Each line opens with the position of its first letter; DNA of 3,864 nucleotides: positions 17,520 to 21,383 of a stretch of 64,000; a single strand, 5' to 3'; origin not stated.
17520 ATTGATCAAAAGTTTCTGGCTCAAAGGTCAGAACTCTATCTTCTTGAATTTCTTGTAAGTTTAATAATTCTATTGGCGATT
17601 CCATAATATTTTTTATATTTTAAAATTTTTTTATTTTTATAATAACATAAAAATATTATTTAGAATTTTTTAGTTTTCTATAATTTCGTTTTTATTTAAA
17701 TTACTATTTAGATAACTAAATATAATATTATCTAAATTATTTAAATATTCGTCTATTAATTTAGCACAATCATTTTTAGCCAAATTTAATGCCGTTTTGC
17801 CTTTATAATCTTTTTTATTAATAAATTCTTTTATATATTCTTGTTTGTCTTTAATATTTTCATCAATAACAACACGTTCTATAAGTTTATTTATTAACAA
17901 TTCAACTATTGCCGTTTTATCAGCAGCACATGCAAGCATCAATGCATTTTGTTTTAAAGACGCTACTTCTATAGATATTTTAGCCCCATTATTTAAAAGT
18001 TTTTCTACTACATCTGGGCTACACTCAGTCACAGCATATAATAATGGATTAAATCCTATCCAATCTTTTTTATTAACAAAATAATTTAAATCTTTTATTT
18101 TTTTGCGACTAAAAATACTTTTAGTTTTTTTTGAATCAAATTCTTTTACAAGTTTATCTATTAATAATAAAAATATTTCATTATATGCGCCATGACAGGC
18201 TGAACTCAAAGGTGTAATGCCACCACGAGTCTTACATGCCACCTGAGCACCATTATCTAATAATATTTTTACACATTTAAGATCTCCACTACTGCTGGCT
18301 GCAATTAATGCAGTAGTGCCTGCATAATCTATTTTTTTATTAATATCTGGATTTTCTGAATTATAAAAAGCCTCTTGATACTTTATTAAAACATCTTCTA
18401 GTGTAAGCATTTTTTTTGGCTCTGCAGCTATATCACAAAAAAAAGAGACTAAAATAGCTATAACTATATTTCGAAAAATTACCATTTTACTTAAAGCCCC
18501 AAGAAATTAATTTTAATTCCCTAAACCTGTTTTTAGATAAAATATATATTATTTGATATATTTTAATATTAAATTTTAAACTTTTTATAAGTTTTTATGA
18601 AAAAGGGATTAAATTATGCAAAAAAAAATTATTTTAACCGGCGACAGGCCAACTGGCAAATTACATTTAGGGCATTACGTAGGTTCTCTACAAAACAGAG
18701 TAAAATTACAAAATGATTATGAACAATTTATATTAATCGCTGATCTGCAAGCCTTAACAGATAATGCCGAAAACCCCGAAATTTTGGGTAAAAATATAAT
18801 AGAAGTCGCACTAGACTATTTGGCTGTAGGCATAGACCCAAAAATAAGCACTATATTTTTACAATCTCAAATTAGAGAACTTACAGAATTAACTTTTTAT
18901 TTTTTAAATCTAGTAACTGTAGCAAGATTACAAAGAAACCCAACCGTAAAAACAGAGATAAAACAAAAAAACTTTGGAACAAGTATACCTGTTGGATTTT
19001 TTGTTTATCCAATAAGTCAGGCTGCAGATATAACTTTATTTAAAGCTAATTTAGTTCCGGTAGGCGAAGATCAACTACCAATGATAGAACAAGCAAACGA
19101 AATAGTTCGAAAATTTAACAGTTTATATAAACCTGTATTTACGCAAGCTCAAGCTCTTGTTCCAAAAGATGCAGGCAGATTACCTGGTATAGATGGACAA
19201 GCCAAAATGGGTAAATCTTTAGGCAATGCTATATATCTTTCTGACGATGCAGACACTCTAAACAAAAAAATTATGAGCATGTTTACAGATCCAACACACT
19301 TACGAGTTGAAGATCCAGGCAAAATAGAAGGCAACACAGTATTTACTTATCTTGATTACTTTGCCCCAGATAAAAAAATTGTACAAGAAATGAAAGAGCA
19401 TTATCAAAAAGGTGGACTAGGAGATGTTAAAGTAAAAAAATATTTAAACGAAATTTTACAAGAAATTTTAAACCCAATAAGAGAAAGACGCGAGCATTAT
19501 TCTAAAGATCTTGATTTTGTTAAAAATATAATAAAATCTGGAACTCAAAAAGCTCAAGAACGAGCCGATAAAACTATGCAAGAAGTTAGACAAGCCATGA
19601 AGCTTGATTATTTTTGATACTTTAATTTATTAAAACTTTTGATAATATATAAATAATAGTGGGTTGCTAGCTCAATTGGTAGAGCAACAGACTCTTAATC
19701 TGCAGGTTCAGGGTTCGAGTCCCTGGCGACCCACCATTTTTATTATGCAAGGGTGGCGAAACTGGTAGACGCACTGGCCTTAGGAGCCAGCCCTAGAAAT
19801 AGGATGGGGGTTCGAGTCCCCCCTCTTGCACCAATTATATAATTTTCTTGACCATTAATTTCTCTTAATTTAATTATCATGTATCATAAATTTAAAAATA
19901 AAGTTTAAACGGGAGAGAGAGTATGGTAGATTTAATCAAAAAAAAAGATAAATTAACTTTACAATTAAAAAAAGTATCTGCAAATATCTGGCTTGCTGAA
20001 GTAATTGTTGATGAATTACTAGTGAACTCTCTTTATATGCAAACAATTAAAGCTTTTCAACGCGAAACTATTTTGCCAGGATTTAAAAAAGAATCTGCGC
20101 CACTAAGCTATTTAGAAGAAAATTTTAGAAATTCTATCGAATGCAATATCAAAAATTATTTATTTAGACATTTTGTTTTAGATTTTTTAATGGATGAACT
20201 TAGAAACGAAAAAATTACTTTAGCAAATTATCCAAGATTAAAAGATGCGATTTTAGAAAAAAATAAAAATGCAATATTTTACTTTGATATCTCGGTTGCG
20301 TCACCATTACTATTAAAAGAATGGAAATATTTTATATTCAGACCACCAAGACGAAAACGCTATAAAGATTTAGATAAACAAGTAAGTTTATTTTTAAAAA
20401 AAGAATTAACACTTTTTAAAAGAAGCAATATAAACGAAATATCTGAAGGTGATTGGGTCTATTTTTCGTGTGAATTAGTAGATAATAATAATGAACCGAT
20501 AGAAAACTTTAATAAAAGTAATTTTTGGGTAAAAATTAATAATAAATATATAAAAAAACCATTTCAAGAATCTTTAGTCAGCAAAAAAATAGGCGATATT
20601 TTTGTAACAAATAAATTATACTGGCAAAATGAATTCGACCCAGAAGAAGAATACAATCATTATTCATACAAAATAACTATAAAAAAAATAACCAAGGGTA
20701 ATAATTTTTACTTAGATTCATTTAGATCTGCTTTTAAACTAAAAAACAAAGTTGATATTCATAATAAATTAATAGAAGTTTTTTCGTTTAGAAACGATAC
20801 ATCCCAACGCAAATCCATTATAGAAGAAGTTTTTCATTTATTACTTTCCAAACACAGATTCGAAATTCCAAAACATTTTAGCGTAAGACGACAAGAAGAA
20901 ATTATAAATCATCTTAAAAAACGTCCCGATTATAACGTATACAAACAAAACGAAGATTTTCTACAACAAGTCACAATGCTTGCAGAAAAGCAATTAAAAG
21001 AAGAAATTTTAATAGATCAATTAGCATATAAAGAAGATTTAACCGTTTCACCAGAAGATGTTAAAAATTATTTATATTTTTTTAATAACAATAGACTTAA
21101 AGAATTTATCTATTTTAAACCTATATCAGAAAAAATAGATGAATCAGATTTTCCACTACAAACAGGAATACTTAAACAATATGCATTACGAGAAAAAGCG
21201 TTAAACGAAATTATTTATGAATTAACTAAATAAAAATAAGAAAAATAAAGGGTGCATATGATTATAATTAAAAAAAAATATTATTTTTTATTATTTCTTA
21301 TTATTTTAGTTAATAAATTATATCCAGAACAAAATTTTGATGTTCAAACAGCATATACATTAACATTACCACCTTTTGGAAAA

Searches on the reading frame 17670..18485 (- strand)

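Call 54: search_protein_families(library=pfam, proteins=[window:17670-18485:-], max_evalue=0.001)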
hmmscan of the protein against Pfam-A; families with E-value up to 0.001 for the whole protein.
window:17670-18485:- (271 aa): 5 families
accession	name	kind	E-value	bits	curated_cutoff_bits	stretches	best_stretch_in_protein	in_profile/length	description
PF12796.13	Ank_2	-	2e-20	73.6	27.3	2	44-111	20-82/90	Ankyrin repeats (3 copies)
PF00023.36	Ank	-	1.3e-17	63.4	21.1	1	56-86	2-32/33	Ankyrin repeat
PF13606.12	Ank_3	-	1.8e-12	46.5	22.3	0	144-171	2-29/30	Ankyrin repeat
PF13637.12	Ank_4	-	2.5e-12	47.1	22.7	1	61-108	2-49/50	Ankyrin repeats (many copies)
PF13857.12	Ank_5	-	2.9e-10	40.7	27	0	53-93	13-53/56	Ankyrin repeats (many copies)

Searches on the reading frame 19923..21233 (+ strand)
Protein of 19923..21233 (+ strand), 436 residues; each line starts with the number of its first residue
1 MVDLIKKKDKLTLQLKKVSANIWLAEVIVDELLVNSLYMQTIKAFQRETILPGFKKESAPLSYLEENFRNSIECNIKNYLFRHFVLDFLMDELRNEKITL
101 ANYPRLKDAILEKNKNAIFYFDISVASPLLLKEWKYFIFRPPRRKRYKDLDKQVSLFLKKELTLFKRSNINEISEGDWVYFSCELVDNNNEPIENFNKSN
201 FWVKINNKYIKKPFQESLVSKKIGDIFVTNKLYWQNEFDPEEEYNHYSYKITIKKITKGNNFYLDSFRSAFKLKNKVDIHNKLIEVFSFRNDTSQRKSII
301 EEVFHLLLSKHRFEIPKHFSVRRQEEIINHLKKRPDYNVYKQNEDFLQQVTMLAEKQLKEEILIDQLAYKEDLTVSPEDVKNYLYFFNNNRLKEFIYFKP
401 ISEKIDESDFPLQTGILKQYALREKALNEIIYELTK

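Call 13: search_protein_families(library=pfam, proteins=[window:19923-21233:+], max_evalue=0.00001)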
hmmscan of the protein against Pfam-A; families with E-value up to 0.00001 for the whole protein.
window:19923-21233:+ (436 aa): 2 families
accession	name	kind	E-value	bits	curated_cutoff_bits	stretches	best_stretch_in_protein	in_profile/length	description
PF05697.18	Trigger_N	-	1.4e-06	29.1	22.2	1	14-136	4-122/144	Bacterial trigger factor protein (TF)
PF05698.19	Trigger_C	-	3.9e-06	27.4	22.7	1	291-386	17-122/162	Bacterial trigger factor protein (TF) C-terminus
